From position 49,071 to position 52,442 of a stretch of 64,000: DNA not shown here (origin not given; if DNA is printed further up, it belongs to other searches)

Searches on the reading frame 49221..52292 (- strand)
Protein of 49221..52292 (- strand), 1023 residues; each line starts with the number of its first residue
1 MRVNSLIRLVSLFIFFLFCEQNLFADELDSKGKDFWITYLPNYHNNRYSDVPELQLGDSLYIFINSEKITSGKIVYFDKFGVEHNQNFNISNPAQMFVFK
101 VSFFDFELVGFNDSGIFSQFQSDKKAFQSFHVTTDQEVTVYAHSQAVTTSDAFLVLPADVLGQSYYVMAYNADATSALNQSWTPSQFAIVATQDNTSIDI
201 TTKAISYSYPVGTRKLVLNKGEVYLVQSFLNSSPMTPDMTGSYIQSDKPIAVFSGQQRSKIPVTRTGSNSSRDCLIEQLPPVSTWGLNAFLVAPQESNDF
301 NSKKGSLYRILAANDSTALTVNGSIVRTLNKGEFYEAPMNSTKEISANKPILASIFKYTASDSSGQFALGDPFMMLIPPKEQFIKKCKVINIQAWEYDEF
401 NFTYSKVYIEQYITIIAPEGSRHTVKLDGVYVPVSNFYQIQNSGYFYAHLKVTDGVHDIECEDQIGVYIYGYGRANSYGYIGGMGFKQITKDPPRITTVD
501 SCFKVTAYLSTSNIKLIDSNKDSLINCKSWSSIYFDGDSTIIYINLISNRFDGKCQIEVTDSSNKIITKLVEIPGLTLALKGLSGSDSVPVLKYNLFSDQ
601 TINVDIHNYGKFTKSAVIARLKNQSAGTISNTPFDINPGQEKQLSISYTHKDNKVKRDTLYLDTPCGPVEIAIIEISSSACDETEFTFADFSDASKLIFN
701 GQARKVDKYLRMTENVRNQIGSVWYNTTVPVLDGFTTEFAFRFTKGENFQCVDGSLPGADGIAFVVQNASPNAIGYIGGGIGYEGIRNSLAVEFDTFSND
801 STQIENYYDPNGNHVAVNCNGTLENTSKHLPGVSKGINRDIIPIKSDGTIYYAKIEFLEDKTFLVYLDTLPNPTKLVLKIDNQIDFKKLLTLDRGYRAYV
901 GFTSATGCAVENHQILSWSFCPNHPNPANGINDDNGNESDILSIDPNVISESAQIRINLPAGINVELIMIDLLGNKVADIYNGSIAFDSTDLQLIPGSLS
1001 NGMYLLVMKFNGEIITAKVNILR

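Call 91: search_protein_families(library=pfam, proteins=[window:49221-52292:-], max_evalue=0.00001)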
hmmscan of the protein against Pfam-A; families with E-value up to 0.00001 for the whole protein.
window:49221-52292:- (1023 aa): 4 families
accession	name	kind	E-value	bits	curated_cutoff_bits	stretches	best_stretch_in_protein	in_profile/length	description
PF17517.7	IgGFc_binding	-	9.1e-60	202.9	25.6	1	151-471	1-297/297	IgGFc binding protein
PF18483.9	Lectin_L-type_dom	-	2.8e-28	99.7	78.3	1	698-915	11-211/215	Legume lectin beta-barrel domain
PF00139.26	Lectin_legB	-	1.4e-25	90.7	26.3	1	684-930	2-244/250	Legume lectin domain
PF03388.20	Lectin_leg-like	-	4.2e-06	26.7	24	0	699-803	26-118/230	Legume-like lectin family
